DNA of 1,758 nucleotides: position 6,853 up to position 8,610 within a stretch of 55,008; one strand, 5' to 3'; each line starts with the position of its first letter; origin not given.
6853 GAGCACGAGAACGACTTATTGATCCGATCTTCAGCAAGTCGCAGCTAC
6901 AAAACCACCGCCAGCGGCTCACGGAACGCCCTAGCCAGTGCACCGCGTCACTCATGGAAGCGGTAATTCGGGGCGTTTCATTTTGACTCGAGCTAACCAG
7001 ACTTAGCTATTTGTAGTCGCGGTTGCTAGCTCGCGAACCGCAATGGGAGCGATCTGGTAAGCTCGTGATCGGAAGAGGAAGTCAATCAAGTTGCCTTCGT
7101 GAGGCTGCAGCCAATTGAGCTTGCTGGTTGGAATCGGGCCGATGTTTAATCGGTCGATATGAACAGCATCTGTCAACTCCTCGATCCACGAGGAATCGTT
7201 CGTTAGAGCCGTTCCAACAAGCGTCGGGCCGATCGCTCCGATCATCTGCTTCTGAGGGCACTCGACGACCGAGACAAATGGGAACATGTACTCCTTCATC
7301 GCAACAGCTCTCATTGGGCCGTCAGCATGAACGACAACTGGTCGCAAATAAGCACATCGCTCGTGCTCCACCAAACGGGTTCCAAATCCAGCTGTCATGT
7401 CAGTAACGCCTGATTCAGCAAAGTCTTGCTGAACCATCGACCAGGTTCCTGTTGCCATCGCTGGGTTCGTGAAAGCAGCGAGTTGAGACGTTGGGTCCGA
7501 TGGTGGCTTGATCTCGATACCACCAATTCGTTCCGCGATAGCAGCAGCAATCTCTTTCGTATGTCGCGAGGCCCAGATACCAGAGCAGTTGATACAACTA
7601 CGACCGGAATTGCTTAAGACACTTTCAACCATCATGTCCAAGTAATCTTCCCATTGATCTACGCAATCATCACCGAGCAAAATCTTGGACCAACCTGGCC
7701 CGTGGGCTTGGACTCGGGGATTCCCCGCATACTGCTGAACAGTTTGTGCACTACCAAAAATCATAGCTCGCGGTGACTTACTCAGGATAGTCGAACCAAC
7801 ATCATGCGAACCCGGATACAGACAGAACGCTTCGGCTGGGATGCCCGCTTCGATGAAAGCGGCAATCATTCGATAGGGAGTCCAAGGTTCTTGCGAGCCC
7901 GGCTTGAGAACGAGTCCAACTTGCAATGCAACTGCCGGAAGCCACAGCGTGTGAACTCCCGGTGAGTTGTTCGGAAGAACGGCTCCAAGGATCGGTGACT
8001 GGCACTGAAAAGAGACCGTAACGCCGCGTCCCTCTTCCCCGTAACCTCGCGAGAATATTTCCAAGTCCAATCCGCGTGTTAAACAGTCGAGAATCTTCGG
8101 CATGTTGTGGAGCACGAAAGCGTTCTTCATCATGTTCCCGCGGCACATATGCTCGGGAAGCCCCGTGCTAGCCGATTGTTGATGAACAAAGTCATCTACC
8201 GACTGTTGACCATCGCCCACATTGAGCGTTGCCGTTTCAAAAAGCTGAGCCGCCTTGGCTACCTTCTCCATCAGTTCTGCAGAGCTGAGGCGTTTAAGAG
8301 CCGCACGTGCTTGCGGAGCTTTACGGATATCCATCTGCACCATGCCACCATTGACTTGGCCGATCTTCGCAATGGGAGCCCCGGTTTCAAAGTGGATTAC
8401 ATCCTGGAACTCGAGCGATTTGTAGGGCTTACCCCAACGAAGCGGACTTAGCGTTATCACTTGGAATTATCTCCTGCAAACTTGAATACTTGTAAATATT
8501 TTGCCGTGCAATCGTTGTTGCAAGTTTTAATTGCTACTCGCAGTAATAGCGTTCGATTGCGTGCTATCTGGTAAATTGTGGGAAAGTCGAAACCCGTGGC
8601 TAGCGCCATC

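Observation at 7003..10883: LuxD/LuxE/LuxC-like carboxylate-to-aldehyde reductase trio with no luciferase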

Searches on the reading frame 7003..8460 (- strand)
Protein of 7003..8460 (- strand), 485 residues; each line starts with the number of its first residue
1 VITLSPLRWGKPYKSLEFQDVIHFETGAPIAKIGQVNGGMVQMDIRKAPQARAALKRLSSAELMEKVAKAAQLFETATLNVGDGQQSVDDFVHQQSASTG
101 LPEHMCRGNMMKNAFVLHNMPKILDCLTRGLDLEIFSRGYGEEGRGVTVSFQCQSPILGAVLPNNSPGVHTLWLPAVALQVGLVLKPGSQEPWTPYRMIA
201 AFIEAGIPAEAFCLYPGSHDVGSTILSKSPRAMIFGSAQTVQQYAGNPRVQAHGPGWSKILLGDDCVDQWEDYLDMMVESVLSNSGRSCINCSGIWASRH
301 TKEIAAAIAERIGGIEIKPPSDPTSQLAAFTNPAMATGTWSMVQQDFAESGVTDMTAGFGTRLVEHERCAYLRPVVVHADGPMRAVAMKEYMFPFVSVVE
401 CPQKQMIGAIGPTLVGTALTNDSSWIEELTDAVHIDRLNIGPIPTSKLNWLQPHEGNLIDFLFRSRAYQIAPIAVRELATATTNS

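Call 3: search_protein_families(library=pfam, proteins=[window:7003-8460:-], max_evalue=0.01)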
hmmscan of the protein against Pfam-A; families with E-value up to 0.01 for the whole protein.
window:7003-8460:- (485 aa): 1 family
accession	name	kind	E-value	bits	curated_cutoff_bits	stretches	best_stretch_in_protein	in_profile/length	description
PF00171.27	Aldedh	-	1.3e-20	73.8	23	1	19-403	9-381/461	Aldehyde dehydrogenase family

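Call 4: search_protein_families(library=ncbifam, proteins=[window:7003-8460:-], max_evalue=0.01)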
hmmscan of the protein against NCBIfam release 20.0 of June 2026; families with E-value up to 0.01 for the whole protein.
window:7003-8460:- (485 aa): 22 families
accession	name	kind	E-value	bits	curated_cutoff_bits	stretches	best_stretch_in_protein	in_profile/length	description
TIGR01722.1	MMSDH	subfamily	3.4e-12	45.8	448.5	1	158-400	140-388/477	CoA-acylating methylmalonate-semialdehyde dehydrogenase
NF009725.0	PRK13252.1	equivalog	3.2e-10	39.1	593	1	171-401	159-396/488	betaine-aldehyde dehydrogenase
NF010000.0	PRK13473.1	subfamily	1.1e-09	37.4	615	1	19-404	19-392/475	aminobutyraldehyde dehydrogenase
TIGR03216.1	OH_muco_semi_DH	equivalog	1.9e-09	36.7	693.25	1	26-399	23-393/481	2-hydroxymuconic semialdehyde dehydrogenase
TIGR02299.1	HpaE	equivalog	5.2e-08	31.9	638.35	1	155-400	136-392/488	5-carboxymethyl-2-hydroxymuconate semialdehyde dehydrogenase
TIGR01804.1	BADH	equivalog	2.3e-07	29.7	668.6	1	159-401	138-388/467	betaine-aldehyde dehydrogenase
NF045735.1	PaDhStyDPseudo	equivalog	3.6e-07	29.2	850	1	155-446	147-442/483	phenylacetaldehyde dehydrogenase StyD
NF052305.1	DioxValDhHalo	equivalog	8e-07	28.3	750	1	159-401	146-395/483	2,5-dioxovalerate dehydrogenase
NF006916.0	PRK09407.1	equivalog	4.6e-06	25.5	521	1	174-399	178-404/526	succinic semialdehyde dehydrogenase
NF006992.0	PRK09457.1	subfamily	4.9e-06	25.5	514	1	174-400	156-385/487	succinylglutamate-semialdehyde dehydrogenase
TIGR03250.1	PhnAcAld_DH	equivalog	1.1e-05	24.3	635.65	1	135-445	118-433/472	phosphonoacetaldehyde dehydrogenase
NF045736.1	PaDhStyDRhodo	equivalog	1.6e-05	23.7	800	1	148-400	135-393/479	phenylacetaldehyde dehydrogenase StyD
NF042993.1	AlphKGSA_gudD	equivalog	7.3e-05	21.7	770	1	157-401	143-395/481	alpha-ketoglutaric semialdehyde dehydrogenase GucD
NF007352.0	PRK09847.1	equivalog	7.8e-05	21.3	850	1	157-395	160-402/495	aldehyde dehydrogenase PuuC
TIGR03240.1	arg_catab_astD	equivalog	0.0008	18.3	579.3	1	174-290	154-276/484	succinylglutamate-semialdehyde dehydrogenase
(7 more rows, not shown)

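Call 7: search_solved_structures(query=window:7003-8460:-, max_evalue=0.001, show_alignments=2)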
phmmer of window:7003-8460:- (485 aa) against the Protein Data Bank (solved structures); distinct sequences matched with E-value up to 0.001: 51.
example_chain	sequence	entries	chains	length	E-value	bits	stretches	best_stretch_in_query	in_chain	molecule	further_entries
3b4w_A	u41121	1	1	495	4.7e-13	51.7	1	157-428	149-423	Aldehyde dehydrogenase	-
6b4r_A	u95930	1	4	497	1e-11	47.4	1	157-405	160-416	KauB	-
4o6r_A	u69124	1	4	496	3.8e-11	45.5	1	156-404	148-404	Aldehyde Dehydrogenase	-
5iuu_A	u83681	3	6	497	8e-11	44.4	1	157-401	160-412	Aldehyde dehydrogenase family protein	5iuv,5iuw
7jso_A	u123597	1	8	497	1.4e-09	40.3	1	157-401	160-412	Aldehyde dehydrogenase family protein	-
7bzv_A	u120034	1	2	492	9.5e-09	37.6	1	87-429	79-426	2-aminomuconic 6-semialdehyde dehydrogenase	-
4lih_A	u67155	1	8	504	3.1e-08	35.9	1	157-435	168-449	Gamma-glutamyl-gamma-aminobutyraldehyde dehydrogenase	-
1t90_A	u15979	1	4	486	7e-08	34.7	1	154-319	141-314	Probable methylmalonate-semialdehyde dehydrogenase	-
7uyy_A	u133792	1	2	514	8.6e-08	34.4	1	156-418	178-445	Aldehyde dehydrogenase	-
4i1w_A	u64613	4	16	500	5e-07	31.9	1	16-301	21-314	2-aminomuconate 6-semialdehyde dehydrogenase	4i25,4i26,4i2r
4oe2_A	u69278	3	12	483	6.2e-07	31.6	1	27-301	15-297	2-aminomuconate 6-semialdehyde dehydrogenase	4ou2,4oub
6wsa_A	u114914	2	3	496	6.7e-07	31.5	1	172-401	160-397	NAD/NADP-dependent betaine aldehyde dehydrogenase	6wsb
4npi_A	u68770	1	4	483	8.6e-07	31.1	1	27-301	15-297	2-aminomuconate 6-semialdehyde dehydrogenase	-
4e4g_A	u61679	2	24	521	9.8e-07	30.9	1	146-245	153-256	Methylmalonate-semialdehyde dehydrogenase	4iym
4go3_A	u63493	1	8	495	1.9e-06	30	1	157-410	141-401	Putative gamma-hydroxymuconic semialdehyde dehydrogenase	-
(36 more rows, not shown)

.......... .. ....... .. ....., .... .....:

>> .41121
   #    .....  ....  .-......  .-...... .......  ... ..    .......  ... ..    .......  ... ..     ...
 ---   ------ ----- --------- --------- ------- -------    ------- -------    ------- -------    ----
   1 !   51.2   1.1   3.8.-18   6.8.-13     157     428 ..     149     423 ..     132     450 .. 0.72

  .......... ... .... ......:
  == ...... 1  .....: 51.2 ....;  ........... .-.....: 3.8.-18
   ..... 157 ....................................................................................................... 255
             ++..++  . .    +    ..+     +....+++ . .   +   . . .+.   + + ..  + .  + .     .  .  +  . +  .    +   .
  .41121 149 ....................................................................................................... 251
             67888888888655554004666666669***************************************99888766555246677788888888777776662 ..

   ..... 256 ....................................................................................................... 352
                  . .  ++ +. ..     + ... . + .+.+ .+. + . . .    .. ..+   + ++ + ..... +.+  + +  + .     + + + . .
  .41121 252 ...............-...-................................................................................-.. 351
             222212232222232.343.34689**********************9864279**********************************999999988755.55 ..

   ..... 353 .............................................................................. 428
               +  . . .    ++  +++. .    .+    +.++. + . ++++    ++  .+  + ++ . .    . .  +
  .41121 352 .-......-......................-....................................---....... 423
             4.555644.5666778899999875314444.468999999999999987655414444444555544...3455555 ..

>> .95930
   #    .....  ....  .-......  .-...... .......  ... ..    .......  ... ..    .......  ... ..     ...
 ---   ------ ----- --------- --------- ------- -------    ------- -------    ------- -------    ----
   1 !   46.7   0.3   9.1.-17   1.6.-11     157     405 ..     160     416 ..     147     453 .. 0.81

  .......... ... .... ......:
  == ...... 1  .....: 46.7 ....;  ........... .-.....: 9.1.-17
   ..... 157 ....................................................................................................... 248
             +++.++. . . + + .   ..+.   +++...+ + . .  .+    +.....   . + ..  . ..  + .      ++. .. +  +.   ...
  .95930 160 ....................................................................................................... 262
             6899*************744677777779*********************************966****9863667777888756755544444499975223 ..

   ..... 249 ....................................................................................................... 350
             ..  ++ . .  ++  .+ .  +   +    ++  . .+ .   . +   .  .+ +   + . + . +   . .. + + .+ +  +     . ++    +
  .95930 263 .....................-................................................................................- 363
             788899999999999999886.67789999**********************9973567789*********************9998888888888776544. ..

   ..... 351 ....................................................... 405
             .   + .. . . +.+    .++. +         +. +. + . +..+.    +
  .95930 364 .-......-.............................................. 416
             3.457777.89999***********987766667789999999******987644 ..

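Call 14: find_homologous_proteins(query=window:7003-8460:-)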
Query window:7003-8460:- (485 aa): 8000 proteins with E <= 0.001 among 8000 candidates; the best 120 are listed.
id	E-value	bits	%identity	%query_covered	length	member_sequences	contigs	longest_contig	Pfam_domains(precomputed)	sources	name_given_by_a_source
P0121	0.0e+0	1093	98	100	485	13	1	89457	PF00171.28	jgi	jgi:hypothetical protein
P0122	0.0e+0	1076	95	100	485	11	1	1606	PF00171.28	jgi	-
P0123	1.8e-283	958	85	99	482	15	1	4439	PF00171.28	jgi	-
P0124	1.8e-280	949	84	98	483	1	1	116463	PF00171.28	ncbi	-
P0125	7.9e-275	930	81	99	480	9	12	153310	PF00171.28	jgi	jgi:acyl-CoA reductase-like NAD-dependent aldehyde dehydrogenase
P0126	2.8e-273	925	81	99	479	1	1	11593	PF00171.28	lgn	-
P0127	2.3e-272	922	80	99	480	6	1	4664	PF00171.28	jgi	jgi:acyl-CoA reductase-like NAD-dependent aldehyde dehydrogenase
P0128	2.1e-269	912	80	99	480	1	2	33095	PF00171.28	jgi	jgi:acyl-CoA reductase-like NAD-dependent aldehyde dehydrogenase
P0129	4.6e-266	901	79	99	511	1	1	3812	PF00171.28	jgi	jgi:acyl-CoA reductase-like NAD-dependent aldehyde dehydrogenase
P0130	2.2e-265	899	79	98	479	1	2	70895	PF00171.28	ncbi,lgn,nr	ncbi:MAG: aldehyde dehydrogenase family protein [Planctomycetes bacterium]|nr:aldehyde dehydrogenase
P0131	4.1e-264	895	79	98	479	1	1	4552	PF00171.28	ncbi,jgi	jgi:hypothetical protein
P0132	1.6e-263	893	80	98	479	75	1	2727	PF00171.28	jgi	-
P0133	5.3e-263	891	80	98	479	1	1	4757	PF00171.28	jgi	jgi:hypothetical protein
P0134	7.9e-263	890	80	98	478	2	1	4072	PF00171.28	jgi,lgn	jgi:acyl-CoA reductase-like NAD-dependent aldehyde dehydrogenase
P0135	1.6e-260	883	78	98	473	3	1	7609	PF00171.28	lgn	-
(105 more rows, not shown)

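Call 89: predict_structure(alignment_id=A6)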
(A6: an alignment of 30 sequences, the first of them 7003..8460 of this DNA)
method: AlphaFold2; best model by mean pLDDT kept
length: 485 residues; sequences in the alignment: 30
mean_pLDDT: 78.2   pTM: 0.64
mean pLDDT of the five models: 78.2, 76.8, 76.6, 75.1, 69.0
residues with pLDDT >= 90: 145; 70-90: 218; 50-70: 82; < 50: 40
segments of 3 or more residues with pLDDT < 50: 166-169, 253-256, 287-289, 449-456, 466-485
pLDDT, mean of each block of 10 residues (from residue 1): 90 88 85 89 88 90 95 95 93 84 73 81 73 77 56 83 57 81 87 91 97 83 83 64 62 62 95 89 60 91 96 80 71 72 84 90 82 91 84 86 92 78 77 65 58 48 50 31 29
secondary structure, 60 per line:
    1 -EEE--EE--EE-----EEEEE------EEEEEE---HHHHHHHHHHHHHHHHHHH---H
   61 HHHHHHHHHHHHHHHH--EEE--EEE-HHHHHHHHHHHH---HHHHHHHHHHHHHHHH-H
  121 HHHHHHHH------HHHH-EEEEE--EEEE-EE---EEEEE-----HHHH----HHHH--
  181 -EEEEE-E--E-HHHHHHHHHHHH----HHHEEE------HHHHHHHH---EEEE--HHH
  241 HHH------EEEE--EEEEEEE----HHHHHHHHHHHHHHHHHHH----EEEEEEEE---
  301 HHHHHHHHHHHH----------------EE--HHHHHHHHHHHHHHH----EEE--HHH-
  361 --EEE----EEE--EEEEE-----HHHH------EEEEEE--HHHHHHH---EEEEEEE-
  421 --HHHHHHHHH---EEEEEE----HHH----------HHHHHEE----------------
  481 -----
elements in order: E2-4 E18-22 E29-34 H38-56 H60-76 E79-81 E84-86 H88-99 H103-118 H120-128 H135-138 E140-144 E147-150 E157-161 H167-170 H175-178 E182-186 H193-204 E212-214 H221-228 E232-235 H238-243 E250-253 E256-262 H267-285 E290-297 H301-312 H333-347 E352-354 E363-365 E370-372 E375-379 H385-388 E395-400 H403-409 E413-419 H423-431 E435-440 H458-462

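Call 93: fold_search(model_id=the predicted structure, library=pdb)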
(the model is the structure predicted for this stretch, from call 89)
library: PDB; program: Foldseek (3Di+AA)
matches with E <= 10: 974; with E <= 0.001: 698
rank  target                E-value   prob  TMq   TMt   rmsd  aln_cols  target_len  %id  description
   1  9zh8_A                8.9e-24  1.00  0.74  0.75   4.2       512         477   17  CryoEM structure of aldehyde dehydrogenase from Burkholderia cenocepacia at 2.33A resolution (released 2025-12-10)
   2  8c54_A                8.5e-23  1.00  0.74  0.75   4.6       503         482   16  Cryo-EM structure of NADH bound SLA dehydrogenase RlGabD from Rhizobium leguminosarum bv. trifolii SRD1565 (released 2023-09-20)
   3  9dla_C                1.4e-22  1.00  0.69  0.71   4.5       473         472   17  Streptococcus pneumoniae GAPN with NADP+ (released 2025-09-24)
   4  9dla_A                1.7e-22  1.00  0.69  0.70   4.5       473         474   17  Streptococcus pneumoniae GAPN with NADP+ (released 2025-09-24)
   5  5j6b_D                2.2e-22  1.00  0.71  0.72   5.6       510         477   16  Crystal structure of Aldehyde dehydrogenase from Burkholderia thailandensis in covelent complex with NADPH (released 2016-05-04)
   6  5j6b_B                3.7e-22  1.00  0.72  0.73   5.6       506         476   16  Crystal structure of Aldehyde dehydrogenase from Burkholderia thailandensis in covelent complex with NADPH (released 2016-05-04)
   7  3r64_D                5.7e-22  1.00  0.71  0.75   4.7       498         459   16  Crystal structure of a NAD-dependent benzaldehyde dehydrogenase from Corynebacterium glutamicum (released 2011-04-06)
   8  5iuv_A                7.2e-22  1.00  0.72  0.71   4.9       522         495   18  Crystal Structure of Indole-3-acetaldehyde Dehydrogenase in complexed with NAD+ (released 2017-10-25)
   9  5kf0_A                7.6e-22  1.00  0.72  0.73   5.7       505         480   16  Crystal structure of an Aldedhyde dehydrogenase from Burkholderia vietnamiensis (released 2016-11-09)
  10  5j6b_A                7.6e-22  1.00  0.71  0.72   5.7       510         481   16  Crystal structure of Aldehyde dehydrogenase from Burkholderia thailandensis in covelent complex with NADPH (released 2016-05-04)
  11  5mz5_A                8.0e-22  1.00  0.71  0.71   5.1       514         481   17  Crystal structure of aldehyde dehydrogenase 21 (ALDH21) from Physcomitrella patens in its apoform (released 2017-08-09)
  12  5kf0_B                8.5e-22  1.00  0.72  0.73   5.7       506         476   16  Crystal structure of an Aldedhyde dehydrogenase from Burkholderia vietnamiensis (released 2016-11-09)
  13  5x5t_A                9.0e-22  1.00  0.76  0.77   4.2       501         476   18  Crystal structure of alpha-ketoglutarate semialdehyde dehydrogenase (KGSADH) from Azospirillum brasilense (released 2017-05-10)
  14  3jz4_A                1.2e-21  1.00  0.70  0.70   5.3       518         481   17  Crystal structure of E. coli NADP dependent enzyme (released 2010-03-16)
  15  4go3_E                1.4e-21  1.00  0.71  0.71   7.0       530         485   18  Crystal structure of PnpE from Pseudomonas sp. WBC-3 (released 2014-02-26)
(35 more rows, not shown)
